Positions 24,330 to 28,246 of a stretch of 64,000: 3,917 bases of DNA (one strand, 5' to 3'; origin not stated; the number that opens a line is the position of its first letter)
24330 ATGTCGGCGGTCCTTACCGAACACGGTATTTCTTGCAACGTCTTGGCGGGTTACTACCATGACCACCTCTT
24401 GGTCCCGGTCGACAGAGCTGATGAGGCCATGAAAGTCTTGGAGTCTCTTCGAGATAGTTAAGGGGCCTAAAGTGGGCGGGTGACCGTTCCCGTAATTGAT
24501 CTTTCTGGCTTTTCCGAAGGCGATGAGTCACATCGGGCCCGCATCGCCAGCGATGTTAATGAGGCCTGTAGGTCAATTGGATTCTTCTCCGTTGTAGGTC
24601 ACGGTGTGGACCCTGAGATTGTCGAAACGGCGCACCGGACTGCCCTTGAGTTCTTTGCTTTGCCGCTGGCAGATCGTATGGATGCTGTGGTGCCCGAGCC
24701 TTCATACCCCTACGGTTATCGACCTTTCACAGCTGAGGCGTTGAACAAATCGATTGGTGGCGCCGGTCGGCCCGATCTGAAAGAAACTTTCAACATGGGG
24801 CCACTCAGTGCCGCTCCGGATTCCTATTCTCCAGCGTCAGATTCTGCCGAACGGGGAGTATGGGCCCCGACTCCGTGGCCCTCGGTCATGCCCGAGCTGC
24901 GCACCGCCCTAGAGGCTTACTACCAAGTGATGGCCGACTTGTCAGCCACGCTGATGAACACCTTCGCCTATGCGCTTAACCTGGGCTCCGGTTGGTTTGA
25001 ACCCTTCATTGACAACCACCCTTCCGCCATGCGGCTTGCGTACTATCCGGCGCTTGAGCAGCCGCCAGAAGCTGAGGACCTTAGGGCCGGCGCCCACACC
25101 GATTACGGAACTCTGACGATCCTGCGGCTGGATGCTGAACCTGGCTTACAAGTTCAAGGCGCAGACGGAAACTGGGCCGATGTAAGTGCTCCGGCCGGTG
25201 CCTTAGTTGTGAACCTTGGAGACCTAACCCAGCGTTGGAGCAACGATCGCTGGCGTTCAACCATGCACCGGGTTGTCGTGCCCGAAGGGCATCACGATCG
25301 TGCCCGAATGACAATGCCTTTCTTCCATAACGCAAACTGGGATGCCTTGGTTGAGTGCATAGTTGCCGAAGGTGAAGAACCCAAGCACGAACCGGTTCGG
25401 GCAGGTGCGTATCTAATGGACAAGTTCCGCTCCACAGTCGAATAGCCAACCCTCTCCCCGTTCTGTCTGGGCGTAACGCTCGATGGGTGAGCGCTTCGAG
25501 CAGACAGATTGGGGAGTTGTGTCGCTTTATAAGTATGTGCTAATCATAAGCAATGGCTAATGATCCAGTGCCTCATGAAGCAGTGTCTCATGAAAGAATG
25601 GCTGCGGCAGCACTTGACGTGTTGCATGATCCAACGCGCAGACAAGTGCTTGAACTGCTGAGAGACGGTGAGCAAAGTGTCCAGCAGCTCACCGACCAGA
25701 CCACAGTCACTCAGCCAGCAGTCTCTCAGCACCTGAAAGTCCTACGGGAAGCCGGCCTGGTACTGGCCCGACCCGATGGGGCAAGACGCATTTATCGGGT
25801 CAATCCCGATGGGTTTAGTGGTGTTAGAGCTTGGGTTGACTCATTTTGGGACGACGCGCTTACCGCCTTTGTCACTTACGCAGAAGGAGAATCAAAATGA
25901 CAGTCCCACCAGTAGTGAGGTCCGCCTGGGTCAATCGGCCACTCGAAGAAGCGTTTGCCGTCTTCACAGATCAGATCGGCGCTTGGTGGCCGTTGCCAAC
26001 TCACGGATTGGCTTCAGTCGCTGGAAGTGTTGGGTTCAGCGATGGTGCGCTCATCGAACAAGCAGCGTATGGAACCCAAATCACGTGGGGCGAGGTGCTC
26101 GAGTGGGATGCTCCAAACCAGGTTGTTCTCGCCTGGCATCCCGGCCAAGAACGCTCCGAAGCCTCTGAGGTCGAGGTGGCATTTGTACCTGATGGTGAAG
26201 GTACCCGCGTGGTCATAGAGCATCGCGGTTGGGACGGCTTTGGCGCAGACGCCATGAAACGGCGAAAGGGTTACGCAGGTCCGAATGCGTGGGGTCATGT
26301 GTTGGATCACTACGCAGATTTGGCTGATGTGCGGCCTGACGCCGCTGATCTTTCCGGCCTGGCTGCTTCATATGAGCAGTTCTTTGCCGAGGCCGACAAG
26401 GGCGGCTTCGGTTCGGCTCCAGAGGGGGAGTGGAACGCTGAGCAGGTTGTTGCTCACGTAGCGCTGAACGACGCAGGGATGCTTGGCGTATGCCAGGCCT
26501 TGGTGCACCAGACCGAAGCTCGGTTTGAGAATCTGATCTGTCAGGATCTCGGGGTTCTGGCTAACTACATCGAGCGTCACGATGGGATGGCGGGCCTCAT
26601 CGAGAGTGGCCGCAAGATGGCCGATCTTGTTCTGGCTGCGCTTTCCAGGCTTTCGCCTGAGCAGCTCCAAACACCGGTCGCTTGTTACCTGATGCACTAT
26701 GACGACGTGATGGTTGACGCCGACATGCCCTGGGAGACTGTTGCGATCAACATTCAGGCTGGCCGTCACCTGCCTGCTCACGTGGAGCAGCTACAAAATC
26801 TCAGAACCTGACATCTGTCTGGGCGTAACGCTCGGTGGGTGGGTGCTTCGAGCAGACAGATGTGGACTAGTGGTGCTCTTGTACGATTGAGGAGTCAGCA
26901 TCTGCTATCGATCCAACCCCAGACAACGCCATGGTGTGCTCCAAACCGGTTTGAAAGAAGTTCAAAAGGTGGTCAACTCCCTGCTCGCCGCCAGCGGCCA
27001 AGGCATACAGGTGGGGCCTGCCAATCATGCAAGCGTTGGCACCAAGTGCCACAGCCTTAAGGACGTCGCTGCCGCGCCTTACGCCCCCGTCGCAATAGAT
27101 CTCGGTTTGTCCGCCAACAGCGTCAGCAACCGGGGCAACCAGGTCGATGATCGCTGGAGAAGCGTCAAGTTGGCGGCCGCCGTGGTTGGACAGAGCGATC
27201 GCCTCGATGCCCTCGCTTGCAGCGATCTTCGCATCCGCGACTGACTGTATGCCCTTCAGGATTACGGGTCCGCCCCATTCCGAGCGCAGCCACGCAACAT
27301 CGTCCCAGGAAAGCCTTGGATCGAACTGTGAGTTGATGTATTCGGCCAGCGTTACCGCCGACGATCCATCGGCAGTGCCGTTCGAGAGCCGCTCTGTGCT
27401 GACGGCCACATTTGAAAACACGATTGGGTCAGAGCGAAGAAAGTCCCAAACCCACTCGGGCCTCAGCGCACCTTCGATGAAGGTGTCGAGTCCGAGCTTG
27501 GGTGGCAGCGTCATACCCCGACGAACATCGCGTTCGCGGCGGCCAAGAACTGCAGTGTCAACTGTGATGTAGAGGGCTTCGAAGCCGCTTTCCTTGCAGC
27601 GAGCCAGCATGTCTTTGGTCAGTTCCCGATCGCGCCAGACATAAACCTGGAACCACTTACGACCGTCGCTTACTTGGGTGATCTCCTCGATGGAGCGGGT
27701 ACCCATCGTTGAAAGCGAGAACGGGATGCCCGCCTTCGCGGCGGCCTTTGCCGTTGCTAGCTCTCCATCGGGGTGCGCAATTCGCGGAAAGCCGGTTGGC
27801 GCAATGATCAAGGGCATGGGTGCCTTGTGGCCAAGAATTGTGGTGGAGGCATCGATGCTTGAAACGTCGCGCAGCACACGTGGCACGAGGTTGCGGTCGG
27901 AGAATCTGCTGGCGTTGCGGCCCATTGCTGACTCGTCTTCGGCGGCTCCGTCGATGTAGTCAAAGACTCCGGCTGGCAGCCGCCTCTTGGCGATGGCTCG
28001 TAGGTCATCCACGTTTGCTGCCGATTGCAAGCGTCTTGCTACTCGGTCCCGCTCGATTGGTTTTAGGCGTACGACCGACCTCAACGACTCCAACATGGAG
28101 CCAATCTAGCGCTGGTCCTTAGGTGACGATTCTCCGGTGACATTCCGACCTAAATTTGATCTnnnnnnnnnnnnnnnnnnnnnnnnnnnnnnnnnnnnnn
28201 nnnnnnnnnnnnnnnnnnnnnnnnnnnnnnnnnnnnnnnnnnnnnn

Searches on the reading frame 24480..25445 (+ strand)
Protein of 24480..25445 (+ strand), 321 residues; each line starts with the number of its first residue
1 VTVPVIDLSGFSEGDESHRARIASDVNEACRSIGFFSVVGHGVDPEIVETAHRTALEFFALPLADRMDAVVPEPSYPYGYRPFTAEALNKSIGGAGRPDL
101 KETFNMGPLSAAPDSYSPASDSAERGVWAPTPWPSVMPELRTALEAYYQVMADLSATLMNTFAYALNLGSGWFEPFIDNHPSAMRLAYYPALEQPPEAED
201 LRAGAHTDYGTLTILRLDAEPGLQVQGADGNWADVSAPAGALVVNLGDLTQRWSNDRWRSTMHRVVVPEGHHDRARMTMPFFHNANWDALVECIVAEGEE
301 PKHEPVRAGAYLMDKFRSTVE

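Call 24: search_protein_families(library=pfam, max_evalue=0.00001, proteins=[window:24480-25445:+])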
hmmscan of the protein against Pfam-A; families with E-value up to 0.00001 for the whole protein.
window:24480-25445:+ (321 aa): 2 families
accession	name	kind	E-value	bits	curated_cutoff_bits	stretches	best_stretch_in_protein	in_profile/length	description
PF14226.12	DIOX_N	-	1.9e-24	87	27.3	1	3-134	1-115/117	non-haem dioxygenase in morphine synthesis N-terminal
PF03171.26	2OG-FeII_Oxy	-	7.8e-21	74.7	23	1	182-284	3-100/101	2OG-Fe(II) oxygenase superfamily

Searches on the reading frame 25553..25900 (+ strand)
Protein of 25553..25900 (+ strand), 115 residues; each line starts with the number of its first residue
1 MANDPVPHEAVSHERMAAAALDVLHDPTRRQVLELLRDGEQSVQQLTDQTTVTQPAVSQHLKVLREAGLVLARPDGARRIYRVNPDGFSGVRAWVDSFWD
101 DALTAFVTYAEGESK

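Call 24: search_protein_families(library=pfam, max_evalue=0.00001, proteins=[window:25553-25900:+])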
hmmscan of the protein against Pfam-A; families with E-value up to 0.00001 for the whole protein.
window:25553-25900:+ (115 aa): 3 families
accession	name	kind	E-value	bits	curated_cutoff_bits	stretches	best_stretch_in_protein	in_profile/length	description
PF01022.26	HTH_5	-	1e-17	64.1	22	1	26-70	1-45/47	Bacterial regulatory protein, arsR family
PF12840.13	HTH_20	-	2.7e-12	46.9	27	1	26-70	3-48/51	Helix-turn-helix domain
PF12802.13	MarR_2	-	1.2e-06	29.1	27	1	31-79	9-60/61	MarR family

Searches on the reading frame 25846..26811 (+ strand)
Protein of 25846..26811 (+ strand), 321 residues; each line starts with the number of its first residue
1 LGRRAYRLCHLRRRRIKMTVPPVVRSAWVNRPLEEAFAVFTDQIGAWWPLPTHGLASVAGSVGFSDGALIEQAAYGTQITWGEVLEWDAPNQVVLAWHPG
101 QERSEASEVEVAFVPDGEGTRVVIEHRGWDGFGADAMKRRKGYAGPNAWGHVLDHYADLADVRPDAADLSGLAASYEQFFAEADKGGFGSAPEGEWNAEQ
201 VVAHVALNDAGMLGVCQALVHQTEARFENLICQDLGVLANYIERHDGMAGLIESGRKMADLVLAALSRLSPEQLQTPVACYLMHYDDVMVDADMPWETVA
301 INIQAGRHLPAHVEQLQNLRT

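Call 24: search_protein_families(library=pfam, max_evalue=0.00001, proteins=[window:25846-26811:+])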
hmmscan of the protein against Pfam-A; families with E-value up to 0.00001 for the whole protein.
window:25846-26811:+ (321 aa): 1 family
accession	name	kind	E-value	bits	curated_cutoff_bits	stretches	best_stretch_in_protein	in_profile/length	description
PF08327.17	AHSA1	-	1.2e-09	38.9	22.1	1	32-141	3-108/125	Activator of Hsp90 ATPase homolog 1-like protein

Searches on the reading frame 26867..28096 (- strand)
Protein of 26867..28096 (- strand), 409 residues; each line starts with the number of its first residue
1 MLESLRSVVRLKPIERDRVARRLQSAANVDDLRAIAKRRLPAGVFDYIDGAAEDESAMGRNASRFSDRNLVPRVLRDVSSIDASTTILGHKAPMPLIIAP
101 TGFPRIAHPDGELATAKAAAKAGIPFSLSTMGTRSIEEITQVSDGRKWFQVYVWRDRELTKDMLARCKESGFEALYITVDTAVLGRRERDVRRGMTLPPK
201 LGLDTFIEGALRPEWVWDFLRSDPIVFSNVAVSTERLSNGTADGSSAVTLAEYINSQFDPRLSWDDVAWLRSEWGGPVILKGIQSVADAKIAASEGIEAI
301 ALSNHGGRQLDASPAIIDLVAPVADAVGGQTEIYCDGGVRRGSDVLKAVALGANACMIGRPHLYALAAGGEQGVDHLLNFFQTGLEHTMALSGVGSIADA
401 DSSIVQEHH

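Call 24: search_protein_families(library=pfam, max_evalue=0.00001, proteins=[window:26867-28096:-])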
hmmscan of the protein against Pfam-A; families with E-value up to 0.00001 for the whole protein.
window:26867-28096:- (409 aa): 1 family
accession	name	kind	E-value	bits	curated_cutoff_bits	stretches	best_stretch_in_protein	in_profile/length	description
PF01070.24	FMN_dh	-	5.8e-137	456.9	24.9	1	36-406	1-349/350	FMN-dependent dehydrogenase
